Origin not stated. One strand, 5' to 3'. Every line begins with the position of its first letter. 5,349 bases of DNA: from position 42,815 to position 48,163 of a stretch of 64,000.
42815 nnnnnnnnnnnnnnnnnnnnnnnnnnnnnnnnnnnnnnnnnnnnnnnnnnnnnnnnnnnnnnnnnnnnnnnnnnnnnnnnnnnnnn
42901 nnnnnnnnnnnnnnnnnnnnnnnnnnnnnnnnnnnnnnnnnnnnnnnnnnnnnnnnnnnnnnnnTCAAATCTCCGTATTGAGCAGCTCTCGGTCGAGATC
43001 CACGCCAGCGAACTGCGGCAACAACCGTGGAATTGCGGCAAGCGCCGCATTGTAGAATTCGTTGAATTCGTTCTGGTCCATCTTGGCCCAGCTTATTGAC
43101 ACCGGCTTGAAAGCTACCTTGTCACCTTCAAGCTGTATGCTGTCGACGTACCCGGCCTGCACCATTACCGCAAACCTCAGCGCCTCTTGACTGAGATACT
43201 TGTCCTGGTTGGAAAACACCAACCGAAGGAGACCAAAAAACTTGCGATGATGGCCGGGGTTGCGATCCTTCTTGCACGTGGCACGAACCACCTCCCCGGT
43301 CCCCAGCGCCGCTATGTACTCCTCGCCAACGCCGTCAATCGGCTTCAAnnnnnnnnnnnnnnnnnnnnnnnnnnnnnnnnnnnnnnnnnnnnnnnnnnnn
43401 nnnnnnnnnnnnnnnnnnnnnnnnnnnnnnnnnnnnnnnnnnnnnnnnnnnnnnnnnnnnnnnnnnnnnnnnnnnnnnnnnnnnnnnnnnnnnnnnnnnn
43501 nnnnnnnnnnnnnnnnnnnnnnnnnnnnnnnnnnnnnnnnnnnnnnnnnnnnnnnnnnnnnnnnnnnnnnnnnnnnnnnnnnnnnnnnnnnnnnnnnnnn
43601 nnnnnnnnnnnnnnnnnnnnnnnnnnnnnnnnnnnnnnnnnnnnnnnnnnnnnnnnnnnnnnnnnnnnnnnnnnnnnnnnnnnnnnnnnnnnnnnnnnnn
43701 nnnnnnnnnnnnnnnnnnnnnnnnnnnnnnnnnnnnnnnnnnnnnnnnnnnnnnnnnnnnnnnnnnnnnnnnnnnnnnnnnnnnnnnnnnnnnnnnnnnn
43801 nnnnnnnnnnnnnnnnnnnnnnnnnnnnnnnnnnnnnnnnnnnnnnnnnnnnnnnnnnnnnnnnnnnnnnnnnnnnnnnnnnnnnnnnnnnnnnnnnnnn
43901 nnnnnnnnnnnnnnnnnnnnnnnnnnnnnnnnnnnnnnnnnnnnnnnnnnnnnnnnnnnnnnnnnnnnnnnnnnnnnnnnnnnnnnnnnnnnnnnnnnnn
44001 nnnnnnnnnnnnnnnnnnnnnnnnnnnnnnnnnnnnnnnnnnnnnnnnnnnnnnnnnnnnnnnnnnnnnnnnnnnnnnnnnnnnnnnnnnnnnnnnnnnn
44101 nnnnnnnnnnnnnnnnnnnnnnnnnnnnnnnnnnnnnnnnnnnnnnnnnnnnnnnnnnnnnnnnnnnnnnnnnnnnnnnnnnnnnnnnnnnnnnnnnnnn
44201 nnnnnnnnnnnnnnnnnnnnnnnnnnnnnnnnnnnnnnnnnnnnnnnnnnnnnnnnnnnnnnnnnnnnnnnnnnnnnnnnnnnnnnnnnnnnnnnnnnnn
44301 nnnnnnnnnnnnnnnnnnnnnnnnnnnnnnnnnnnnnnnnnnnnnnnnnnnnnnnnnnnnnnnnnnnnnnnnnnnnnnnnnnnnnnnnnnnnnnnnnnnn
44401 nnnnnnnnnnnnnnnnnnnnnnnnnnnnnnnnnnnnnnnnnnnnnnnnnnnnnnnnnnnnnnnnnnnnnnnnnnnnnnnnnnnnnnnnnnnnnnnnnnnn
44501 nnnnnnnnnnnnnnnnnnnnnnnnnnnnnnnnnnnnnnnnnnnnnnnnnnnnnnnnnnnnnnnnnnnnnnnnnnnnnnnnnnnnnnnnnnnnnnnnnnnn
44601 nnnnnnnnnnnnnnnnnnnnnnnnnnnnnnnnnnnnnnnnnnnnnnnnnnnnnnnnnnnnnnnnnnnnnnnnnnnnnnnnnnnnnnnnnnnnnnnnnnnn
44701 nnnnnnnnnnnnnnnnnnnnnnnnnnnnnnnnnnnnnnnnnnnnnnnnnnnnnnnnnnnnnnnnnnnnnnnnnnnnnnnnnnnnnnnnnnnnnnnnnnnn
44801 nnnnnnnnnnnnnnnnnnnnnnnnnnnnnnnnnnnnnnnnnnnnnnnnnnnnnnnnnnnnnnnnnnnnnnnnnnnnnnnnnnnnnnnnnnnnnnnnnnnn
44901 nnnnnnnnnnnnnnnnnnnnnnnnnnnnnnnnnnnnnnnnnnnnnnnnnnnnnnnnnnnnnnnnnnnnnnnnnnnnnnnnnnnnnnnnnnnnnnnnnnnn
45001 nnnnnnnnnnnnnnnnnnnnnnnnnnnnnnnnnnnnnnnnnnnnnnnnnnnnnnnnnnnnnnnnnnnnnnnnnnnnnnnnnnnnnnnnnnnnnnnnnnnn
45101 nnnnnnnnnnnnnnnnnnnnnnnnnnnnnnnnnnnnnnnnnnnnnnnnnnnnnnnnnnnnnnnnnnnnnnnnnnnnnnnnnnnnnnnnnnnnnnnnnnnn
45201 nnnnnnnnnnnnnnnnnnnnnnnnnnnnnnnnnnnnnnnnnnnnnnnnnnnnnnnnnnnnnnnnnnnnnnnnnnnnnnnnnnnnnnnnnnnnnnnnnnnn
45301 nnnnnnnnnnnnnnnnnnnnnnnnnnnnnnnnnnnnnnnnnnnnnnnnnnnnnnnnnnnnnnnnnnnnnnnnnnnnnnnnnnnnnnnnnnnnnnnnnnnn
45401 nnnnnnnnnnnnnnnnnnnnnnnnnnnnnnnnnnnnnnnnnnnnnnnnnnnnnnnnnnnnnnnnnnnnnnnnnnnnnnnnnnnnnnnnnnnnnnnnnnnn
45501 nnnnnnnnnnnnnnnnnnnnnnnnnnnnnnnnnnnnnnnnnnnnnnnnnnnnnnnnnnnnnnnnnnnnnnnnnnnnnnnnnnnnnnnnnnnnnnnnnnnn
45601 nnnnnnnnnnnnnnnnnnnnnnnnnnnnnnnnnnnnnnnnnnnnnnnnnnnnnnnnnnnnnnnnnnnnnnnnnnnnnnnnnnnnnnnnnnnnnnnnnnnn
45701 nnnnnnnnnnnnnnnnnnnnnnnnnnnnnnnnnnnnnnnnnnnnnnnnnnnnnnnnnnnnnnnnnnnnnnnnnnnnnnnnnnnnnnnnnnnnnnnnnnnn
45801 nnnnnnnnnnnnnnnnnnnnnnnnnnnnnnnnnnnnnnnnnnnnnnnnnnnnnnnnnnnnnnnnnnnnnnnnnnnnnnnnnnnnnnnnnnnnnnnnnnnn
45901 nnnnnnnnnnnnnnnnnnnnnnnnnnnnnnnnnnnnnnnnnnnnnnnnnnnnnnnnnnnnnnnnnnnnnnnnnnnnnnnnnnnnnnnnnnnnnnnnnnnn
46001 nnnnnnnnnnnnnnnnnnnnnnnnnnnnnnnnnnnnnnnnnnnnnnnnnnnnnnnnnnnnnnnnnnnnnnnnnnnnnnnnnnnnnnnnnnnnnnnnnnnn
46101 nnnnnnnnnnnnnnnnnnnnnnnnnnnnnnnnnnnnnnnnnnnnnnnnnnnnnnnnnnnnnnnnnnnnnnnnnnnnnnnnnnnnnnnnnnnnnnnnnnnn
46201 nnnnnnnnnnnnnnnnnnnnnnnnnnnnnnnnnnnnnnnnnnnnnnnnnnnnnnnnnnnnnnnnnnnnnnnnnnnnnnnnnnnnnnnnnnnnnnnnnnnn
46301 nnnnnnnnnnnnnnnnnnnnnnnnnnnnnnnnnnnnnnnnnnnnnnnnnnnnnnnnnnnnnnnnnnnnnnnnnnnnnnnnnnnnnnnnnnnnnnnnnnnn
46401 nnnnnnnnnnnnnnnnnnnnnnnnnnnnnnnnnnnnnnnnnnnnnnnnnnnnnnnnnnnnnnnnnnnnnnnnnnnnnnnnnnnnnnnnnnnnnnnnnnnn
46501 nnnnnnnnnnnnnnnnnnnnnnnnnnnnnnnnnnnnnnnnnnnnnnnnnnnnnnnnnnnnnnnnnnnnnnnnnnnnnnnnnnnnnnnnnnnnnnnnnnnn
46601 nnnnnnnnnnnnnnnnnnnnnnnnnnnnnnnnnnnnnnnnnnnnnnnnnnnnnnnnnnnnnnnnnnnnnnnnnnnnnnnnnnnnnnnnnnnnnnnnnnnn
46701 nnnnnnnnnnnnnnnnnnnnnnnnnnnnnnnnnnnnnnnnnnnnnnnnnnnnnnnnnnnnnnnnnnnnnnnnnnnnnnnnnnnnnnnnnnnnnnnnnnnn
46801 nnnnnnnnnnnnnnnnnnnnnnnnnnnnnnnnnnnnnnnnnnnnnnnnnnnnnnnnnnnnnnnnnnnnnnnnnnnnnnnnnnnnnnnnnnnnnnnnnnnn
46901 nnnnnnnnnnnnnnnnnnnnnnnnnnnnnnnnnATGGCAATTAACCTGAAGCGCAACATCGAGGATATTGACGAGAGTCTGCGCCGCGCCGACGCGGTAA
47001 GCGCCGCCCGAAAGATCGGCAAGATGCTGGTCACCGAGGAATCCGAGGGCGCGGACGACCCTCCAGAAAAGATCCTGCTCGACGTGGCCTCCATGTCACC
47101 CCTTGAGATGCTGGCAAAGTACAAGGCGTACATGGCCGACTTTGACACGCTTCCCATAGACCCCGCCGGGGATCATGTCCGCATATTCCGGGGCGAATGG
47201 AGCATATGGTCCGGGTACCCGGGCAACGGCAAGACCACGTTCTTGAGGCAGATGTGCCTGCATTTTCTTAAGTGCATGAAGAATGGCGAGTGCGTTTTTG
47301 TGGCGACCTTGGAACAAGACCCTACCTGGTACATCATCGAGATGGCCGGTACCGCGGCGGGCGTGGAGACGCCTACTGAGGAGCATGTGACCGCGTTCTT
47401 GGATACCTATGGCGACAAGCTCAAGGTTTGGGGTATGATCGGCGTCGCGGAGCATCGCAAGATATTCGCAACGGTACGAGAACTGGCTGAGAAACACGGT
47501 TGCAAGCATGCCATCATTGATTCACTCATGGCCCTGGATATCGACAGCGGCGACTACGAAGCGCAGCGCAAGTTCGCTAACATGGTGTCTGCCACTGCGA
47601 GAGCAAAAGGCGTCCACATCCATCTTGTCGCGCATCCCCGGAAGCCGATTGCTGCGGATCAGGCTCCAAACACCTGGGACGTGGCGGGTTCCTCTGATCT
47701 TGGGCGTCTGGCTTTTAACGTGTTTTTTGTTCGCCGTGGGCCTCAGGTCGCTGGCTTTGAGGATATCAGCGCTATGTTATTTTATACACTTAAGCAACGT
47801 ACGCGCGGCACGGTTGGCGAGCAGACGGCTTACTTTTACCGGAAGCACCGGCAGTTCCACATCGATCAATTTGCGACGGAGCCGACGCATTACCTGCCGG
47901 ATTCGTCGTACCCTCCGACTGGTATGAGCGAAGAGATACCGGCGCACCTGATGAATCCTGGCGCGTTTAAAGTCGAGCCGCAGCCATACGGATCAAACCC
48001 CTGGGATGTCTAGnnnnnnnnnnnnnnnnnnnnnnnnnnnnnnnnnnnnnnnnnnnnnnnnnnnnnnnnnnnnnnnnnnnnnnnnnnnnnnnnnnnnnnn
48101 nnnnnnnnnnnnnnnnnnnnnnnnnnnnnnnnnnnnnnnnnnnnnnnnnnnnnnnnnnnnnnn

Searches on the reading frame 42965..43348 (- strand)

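Call 54: search_protein_families(library=phrogs, proteins=[window:42965-43348:-], max_evalue=0.001)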
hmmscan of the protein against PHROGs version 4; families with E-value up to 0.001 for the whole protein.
window:42965-43348:- (127 aa): 2 families
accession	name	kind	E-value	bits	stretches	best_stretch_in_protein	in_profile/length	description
phrog_319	-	DNA, RNA and nucleotide metabolism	1.9e-23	83.8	1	11-107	24-133/159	NinB/ Orf homologous recombination mediator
phrog_15346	-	unknown function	2.9e-06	28.2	1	8-73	22-94/173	-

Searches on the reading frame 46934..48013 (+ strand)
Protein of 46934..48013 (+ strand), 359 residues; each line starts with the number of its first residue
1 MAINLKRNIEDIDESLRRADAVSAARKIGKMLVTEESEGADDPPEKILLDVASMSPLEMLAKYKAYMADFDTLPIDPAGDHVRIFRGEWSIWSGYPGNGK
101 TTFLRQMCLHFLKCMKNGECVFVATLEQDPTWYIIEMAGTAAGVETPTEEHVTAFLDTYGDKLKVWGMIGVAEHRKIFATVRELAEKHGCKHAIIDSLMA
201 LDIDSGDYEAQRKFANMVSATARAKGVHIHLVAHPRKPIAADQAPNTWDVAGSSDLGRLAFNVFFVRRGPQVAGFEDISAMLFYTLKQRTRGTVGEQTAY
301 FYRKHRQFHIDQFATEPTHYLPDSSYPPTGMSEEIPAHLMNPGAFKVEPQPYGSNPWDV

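Call 54: search_protein_families(library=phrogs, proteins=[window:46934-48013:+], max_evalue=0.001)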
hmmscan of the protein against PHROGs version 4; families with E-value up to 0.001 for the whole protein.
window:46934-48013:+ (359 aa): 4 families
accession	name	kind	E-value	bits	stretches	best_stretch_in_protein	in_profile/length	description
phrog_239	-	DNA, RNA and nucleotide metabolism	8.7e-33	115.2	1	83-306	354-593/801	DNA primase/helicase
phrog_5482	-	unknown function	7.8e-26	91.6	1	85-308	49-296/341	-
phrog_19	-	DNA, RNA and nucleotide metabolism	5.6e-10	39.7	1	86-316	352-587/621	DnaB-like replicative helicase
phrog_243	-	DNA, RNA and nucleotide metabolism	1.4e-05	25.2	0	188-290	141-243/273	DnaB-like replicative helicase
